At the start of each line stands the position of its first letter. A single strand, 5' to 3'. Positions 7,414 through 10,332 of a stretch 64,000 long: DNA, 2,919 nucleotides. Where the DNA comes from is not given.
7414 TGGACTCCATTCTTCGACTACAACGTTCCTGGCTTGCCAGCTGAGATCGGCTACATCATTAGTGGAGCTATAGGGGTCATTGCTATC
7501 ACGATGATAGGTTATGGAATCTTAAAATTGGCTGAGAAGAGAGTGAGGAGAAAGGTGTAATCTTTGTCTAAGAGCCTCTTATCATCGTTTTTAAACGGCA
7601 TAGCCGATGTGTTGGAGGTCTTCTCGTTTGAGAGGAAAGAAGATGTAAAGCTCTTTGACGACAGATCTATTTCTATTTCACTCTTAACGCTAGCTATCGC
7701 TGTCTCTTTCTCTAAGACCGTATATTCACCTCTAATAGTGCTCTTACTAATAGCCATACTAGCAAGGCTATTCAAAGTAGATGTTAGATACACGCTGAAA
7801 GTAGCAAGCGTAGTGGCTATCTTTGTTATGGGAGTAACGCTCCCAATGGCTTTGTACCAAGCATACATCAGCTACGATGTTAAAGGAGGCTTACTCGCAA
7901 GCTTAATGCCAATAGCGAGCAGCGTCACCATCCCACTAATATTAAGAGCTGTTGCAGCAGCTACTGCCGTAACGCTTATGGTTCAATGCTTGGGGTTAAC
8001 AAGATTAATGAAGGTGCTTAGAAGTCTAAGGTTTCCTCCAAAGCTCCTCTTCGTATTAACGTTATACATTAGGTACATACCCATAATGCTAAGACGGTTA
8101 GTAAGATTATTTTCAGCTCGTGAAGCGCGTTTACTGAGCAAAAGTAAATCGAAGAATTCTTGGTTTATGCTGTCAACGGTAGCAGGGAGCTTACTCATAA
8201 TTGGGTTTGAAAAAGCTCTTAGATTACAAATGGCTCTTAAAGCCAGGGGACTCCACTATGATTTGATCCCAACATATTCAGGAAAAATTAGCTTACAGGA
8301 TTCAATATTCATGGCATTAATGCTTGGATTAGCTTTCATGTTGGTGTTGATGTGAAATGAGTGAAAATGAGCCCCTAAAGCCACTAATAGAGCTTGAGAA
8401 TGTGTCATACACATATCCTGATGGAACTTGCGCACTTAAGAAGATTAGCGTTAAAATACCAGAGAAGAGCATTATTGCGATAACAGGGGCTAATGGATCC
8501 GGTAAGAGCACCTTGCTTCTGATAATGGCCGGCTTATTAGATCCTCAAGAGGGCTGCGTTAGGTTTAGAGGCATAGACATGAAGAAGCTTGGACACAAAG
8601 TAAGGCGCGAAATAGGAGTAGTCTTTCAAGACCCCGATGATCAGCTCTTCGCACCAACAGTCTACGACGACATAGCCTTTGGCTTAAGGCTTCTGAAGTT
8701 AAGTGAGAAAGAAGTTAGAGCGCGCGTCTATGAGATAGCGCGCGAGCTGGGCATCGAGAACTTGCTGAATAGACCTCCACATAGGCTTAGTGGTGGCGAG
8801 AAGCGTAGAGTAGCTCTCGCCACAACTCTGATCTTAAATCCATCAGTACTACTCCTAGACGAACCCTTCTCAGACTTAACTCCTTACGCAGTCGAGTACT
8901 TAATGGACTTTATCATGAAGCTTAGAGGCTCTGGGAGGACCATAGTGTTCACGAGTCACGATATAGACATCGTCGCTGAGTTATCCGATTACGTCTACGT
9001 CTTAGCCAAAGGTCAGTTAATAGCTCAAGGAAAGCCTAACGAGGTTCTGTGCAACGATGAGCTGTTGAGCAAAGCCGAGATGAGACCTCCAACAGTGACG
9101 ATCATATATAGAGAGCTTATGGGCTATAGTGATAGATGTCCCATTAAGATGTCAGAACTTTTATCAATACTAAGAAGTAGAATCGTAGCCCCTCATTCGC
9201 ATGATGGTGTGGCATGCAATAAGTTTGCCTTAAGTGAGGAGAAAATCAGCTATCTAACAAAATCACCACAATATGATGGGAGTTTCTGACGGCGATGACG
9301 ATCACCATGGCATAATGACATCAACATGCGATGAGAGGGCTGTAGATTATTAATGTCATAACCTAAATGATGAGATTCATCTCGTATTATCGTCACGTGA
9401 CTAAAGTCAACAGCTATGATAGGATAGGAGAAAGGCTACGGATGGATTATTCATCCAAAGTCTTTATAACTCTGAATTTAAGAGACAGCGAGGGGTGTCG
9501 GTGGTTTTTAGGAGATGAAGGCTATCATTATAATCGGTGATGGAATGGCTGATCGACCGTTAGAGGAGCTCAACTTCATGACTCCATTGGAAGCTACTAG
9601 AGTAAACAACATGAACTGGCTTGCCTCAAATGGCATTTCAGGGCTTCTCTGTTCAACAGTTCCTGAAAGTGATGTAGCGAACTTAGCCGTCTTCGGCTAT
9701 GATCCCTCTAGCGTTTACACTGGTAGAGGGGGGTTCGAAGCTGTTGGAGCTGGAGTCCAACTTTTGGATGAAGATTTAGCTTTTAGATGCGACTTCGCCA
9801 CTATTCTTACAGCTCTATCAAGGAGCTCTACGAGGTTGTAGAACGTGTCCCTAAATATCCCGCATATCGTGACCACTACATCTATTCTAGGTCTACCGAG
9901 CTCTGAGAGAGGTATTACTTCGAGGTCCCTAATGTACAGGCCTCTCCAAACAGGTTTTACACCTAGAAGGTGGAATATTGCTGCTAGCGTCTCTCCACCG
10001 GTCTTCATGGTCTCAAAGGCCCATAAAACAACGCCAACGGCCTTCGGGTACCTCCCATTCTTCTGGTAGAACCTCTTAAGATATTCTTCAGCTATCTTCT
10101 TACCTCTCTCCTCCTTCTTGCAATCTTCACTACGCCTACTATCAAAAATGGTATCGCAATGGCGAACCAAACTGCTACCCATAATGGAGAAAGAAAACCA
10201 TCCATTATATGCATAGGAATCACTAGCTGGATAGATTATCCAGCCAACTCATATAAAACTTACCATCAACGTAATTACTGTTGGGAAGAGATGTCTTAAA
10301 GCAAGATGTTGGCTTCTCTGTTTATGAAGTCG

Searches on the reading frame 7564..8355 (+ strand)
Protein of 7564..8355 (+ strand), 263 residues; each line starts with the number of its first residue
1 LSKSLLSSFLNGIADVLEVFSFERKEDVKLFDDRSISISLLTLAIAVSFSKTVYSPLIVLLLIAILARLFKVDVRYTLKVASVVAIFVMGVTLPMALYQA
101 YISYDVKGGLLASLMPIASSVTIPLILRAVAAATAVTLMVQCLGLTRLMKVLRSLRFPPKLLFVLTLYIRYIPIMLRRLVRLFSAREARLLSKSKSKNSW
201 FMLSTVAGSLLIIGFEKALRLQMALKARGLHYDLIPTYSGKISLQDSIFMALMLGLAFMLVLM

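Call 30: search_protein_families(library=pfam, proteins=[window:7564-8355:+], max_evalue=0.001)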
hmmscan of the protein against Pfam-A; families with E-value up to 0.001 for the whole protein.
window:7564-8355:+ (263 aa): 1 family
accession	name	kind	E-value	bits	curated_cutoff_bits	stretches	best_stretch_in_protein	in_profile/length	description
PF02361.21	CbiQ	-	1.2e-15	58.2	25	1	38-229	15-207/216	Cobalt transport protein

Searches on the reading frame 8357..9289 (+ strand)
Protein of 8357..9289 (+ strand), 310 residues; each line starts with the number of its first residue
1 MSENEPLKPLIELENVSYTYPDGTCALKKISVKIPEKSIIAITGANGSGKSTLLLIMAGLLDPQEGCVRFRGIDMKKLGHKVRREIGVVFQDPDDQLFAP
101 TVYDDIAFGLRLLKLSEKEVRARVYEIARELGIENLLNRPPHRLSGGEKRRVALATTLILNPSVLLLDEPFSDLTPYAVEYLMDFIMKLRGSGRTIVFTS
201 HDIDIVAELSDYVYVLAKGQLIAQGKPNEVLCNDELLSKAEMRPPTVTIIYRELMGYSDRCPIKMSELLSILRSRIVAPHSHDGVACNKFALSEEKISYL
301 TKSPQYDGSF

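Call 30: search_protein_families(library=pfam, proteins=[window:8357-9289:+], max_evalue=0.001)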
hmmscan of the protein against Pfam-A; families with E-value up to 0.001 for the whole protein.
window:8357-9289:+ (310 aa): 5 families
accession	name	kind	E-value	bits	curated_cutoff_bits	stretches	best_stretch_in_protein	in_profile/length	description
PF00005.33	ABC_tran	-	1.7e-33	116.6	25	1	27-171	1-136/137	ABC transporter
PF13304.12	AAA_21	-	1.3e-15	58.7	27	1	120-204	220-301/304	AAA domain, putative AbiEii toxin, Type IV TA system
PF13555.12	AAA_29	-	1.9e-05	24.7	27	1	31-65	16-50/61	P-loop containing region of AAA domain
PF02463.25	SMC_N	-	3.7e-05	23.7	40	1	36-208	23-204/220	RecF/RecN/SMC N terminal domain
PF01580.24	FtsK_SpoIIIE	-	0.00064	19.7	24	1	40-138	42-133/221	FtsK/SpoIIIE family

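Call 42: find_encoding_contigs(protein=window:8357-9289:+, flank=10000, max_places=6)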
Protein window:8357-9289:+ (310 aa): 1 contig read that carries it; 1 place shown.
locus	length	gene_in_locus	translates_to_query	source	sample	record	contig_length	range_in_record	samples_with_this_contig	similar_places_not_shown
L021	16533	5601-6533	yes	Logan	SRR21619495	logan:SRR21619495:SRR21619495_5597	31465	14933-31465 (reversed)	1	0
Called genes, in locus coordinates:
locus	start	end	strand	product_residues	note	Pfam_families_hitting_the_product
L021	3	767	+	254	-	?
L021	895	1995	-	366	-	PF00005:ABC_tran, PF13304:AAA_21 (faint), PF03459:TOBE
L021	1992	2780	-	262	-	PF00528:BPD_transp_1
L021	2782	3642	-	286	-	PF01547:SBP_bac_1, PF13531:SBP_bac_11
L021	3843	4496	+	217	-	PF01891:CbiM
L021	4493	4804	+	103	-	PF13190:PDGLE (weak)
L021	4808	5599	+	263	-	PF02361:CbiQ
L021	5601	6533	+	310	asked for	PF00005:ABC_tran, PF13555:AAA_29 (faint), PF13304:AAA_21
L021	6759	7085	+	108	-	PF10143:PhosphMutase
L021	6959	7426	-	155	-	PF02514:CobN-Mg_chel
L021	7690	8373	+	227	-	PF02570:CbiC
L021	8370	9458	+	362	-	PF01888:CbiD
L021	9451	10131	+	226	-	PF00590:TP_methylase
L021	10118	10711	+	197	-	PF03602:Cons_hypoth95 (weak), PF01209:Ubie_methyltran, PF02475:TRM5-TYW2_MTfase, PF01135:PCMT, PF06325:PrmA, PF08704:GCD14, PF12847:Methyltransf_18, PF13847:Methyltransf_31, +7 more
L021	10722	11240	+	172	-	PF00590:TP_methylase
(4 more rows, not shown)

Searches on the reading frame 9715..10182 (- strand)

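Call 30: search_protein_families(library=pfam, proteins=[window:9715-10182:-], max_evalue=0.001)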
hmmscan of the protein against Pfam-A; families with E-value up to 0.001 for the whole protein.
window:9715-10182:- (155 aa): 1 family
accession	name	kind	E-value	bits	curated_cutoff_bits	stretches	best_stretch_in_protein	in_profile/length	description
PF02514.21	CobN-Mg_chel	-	4.6e-46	157.7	24.5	1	25-131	731-838/1090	CobN/Magnesium Chelatase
